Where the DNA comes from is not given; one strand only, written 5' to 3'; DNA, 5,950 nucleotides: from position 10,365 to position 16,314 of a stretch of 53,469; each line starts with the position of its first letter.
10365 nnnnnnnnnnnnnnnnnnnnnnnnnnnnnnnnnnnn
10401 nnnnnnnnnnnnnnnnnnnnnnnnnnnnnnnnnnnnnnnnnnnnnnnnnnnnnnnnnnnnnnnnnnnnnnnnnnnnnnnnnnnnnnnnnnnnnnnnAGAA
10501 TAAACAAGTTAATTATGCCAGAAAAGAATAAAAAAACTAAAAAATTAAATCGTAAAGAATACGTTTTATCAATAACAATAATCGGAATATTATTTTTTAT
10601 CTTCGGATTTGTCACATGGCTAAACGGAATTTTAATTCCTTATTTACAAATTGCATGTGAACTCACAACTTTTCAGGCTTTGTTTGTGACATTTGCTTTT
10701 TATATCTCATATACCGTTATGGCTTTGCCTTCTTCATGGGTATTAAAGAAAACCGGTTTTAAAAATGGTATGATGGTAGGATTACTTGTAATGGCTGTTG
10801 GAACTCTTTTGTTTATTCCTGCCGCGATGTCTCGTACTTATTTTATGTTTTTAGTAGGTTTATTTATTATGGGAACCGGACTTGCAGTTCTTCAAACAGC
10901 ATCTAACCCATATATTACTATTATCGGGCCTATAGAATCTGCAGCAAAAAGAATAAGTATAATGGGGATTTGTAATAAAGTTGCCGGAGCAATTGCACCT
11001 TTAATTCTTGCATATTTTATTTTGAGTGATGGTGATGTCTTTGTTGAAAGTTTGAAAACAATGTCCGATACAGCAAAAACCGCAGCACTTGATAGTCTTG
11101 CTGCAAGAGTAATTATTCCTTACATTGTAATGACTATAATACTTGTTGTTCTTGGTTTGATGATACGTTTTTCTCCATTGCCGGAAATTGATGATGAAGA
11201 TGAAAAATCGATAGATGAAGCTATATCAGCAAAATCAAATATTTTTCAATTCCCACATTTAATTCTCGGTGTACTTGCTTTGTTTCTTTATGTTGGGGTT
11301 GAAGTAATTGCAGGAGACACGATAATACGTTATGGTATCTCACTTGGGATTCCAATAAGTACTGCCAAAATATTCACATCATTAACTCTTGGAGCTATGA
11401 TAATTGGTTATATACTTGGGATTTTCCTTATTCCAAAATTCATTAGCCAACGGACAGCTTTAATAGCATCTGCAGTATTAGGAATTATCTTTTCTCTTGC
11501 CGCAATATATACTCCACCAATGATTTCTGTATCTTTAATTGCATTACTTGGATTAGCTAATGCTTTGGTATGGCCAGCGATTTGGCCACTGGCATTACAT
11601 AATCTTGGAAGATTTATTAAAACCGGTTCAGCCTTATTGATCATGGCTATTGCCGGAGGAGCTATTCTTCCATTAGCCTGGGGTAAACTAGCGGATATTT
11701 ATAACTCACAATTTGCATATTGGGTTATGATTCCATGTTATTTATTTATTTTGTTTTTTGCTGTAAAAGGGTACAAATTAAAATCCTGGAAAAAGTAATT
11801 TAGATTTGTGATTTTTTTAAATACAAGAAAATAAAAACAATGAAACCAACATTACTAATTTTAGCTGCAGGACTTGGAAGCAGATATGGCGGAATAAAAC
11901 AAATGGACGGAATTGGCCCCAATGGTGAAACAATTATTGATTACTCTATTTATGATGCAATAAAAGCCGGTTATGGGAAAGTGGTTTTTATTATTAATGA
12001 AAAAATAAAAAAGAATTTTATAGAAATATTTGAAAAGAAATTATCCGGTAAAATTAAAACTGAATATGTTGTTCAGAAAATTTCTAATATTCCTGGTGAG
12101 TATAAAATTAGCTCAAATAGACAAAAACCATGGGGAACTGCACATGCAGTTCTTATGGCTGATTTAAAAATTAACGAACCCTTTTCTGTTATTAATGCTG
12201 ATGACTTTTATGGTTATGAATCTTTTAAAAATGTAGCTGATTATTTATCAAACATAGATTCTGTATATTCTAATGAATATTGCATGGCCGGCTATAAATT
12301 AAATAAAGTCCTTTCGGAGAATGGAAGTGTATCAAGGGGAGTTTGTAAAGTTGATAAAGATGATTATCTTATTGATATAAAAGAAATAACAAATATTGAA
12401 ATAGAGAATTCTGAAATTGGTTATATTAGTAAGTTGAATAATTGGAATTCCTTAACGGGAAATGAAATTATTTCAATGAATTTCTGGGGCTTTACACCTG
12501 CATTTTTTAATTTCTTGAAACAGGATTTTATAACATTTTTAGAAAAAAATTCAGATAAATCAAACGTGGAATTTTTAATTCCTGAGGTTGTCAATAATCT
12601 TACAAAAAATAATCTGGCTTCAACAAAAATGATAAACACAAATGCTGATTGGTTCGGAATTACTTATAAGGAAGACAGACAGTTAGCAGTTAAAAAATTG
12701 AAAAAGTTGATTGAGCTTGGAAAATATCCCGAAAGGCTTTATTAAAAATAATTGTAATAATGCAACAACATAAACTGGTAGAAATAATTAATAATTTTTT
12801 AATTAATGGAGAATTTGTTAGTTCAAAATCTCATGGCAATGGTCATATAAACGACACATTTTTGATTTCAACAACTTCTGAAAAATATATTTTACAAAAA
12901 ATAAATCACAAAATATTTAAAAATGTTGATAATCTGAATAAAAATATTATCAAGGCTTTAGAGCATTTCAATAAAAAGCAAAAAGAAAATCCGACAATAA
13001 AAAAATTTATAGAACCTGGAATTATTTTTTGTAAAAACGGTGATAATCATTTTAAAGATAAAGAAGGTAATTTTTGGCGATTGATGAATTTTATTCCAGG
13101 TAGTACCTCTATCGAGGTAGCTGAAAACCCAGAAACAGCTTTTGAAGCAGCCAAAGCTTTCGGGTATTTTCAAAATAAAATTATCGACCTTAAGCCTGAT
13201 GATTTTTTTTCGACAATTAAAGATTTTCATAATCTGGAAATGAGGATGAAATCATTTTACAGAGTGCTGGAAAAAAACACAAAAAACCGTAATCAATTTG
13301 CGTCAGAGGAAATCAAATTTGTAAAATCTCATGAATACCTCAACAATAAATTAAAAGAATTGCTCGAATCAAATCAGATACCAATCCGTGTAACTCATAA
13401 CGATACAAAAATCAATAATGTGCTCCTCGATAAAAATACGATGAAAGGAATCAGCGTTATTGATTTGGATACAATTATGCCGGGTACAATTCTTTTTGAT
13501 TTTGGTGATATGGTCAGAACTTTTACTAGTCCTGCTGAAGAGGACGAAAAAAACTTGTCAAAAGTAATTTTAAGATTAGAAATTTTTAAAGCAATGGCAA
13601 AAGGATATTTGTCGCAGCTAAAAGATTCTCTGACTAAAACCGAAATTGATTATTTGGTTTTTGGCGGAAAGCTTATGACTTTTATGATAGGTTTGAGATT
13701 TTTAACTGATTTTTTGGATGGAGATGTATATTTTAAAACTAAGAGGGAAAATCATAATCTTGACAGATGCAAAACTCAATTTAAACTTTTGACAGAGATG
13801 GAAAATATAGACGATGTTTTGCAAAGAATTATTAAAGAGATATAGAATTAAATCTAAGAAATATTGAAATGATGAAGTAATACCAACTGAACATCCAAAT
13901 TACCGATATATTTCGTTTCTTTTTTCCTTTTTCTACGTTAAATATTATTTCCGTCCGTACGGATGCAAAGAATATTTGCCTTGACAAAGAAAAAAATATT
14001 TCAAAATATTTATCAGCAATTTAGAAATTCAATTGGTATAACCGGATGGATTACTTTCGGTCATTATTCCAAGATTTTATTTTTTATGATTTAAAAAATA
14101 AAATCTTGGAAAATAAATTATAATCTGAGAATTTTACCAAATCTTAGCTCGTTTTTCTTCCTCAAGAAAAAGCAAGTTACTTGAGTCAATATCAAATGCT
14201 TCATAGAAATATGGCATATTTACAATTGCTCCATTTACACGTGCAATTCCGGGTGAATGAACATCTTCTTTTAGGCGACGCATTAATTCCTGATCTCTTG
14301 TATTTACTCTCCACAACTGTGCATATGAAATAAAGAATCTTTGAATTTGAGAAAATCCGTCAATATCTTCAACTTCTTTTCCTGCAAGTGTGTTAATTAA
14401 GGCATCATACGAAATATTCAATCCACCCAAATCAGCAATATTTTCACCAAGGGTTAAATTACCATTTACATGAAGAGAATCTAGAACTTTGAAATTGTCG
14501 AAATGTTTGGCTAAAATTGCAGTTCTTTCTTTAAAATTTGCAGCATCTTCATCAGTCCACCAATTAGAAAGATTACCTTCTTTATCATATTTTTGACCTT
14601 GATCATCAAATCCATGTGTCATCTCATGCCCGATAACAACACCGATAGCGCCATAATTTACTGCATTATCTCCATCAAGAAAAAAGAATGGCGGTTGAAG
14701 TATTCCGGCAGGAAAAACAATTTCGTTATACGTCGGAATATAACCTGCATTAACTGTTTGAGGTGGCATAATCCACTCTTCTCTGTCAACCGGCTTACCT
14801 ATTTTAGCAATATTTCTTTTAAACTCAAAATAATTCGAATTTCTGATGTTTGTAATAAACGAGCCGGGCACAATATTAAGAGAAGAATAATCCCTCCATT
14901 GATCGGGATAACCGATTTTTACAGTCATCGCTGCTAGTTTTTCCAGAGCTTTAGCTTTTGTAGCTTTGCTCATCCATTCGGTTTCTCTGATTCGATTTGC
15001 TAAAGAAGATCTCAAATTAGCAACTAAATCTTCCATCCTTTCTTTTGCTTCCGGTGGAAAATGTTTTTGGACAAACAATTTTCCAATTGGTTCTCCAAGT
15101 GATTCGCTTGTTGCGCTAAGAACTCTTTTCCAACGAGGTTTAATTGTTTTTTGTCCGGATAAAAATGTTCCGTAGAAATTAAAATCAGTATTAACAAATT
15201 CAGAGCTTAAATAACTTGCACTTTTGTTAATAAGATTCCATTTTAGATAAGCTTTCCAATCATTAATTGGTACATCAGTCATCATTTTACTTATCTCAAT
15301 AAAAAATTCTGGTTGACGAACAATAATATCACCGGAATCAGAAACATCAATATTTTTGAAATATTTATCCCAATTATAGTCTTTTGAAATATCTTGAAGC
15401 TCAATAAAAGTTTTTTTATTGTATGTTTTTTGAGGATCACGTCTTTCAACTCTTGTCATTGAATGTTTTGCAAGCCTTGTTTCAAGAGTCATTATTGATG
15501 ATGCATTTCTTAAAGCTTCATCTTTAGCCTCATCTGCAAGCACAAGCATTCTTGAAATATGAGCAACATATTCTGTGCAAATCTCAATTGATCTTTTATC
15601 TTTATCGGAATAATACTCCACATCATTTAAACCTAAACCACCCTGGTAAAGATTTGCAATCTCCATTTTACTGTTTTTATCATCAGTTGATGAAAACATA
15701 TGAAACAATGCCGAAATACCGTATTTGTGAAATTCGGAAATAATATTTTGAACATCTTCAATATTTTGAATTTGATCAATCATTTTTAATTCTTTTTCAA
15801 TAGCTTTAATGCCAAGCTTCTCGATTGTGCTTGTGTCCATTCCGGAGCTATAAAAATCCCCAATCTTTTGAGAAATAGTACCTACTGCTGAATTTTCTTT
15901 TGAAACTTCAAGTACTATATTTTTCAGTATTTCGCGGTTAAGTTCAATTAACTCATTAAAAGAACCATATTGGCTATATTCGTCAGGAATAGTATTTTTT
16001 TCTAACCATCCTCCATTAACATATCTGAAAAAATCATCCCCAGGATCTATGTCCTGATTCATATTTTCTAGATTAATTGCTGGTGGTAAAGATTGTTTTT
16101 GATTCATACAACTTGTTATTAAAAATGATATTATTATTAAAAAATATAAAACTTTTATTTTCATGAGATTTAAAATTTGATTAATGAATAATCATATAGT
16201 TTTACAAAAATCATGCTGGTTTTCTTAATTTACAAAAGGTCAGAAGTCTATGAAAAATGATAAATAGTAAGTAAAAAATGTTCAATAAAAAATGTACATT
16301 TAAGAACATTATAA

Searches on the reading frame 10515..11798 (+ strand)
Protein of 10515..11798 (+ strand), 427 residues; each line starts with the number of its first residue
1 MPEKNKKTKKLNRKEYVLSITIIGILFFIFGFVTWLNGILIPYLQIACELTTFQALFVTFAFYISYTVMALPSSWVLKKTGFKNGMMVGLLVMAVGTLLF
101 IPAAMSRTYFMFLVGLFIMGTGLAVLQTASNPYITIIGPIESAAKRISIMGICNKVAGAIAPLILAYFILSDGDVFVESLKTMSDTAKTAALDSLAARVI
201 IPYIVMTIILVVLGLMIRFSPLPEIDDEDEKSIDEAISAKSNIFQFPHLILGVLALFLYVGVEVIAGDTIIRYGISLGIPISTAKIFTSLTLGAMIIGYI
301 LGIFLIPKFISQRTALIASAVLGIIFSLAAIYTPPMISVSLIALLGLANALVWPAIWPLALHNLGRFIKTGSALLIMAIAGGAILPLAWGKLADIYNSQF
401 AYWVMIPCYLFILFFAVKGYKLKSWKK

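Call 62: search_protein_families(library=pfam, proteins=[window:10515-11798:+], max_evalue=0.00001)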
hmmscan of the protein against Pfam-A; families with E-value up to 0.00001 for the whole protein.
window:10515-11798:+ (427 aa): 1 family
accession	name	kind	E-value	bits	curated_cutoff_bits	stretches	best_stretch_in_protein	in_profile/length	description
PF07690.21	MFS_1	-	6.2e-21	75.1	33.4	1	24-373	2-333/347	Major Facilitator Superfamily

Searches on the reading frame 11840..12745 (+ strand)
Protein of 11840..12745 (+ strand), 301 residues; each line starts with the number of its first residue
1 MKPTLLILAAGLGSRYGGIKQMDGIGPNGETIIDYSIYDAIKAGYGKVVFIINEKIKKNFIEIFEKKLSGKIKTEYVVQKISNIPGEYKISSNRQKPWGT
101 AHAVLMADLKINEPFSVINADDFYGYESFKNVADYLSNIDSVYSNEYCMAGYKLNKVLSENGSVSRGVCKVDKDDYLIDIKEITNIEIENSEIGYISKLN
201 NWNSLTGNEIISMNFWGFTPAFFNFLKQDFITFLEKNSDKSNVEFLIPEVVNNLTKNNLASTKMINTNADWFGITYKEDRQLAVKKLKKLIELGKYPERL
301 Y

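Call 63: search_protein_families(library=pfam, proteins=[window:11840-12745:+], max_evalue=0.00001)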
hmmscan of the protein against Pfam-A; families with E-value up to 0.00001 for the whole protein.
window:11840-12745:+ (301 aa): 1 family
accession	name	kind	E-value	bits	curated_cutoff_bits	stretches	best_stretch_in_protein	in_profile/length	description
PF00483.29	NTP_transferase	-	2.6e-06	27.6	21.2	1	28-134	29-122/245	Nucleotidyl transferase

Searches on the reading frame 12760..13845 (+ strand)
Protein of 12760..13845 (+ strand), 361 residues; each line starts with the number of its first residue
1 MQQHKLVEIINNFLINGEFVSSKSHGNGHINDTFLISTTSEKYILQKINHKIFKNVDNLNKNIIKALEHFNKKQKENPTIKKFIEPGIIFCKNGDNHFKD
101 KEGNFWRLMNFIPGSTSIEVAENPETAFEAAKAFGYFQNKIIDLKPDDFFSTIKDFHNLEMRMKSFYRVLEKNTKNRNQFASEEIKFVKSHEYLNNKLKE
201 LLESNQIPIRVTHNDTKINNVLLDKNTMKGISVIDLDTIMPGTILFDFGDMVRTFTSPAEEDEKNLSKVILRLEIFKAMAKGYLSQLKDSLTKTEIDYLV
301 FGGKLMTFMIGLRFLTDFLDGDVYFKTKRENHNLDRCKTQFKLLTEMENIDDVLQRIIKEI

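Call 63: search_protein_families(library=pfam, proteins=[window:12760-13845:+], max_evalue=0.00001)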
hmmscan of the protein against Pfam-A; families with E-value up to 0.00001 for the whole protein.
window:12760-13845:+ (361 aa): 2 families
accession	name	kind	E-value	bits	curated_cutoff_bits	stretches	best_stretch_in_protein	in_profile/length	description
PF01636.29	APH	-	6.2e-16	59.3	23.2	1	25-260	5-218/239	Phosphotransferase enzyme family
PF01633.27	Choline_kinase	-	6.7e-06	26.1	29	1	108-249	69-201/300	Choline/ethanolamine kinase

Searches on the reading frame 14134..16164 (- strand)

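Call 63: search_protein_families(library=pfam, proteins=[window:14134-16164:-], max_evalue=0.00001)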
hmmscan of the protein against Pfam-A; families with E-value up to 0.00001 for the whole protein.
window:14134-16164:- (676 aa): 2 families
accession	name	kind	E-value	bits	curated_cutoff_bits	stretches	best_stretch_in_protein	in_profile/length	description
PF05649.18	Peptidase_M13_N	-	4.1e-123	412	32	1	41-420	1-381/381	Peptidase family M13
PF01431.27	Peptidase_M13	-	9.7e-69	231.5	24.5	1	472-672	1-204/205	Peptidase family M13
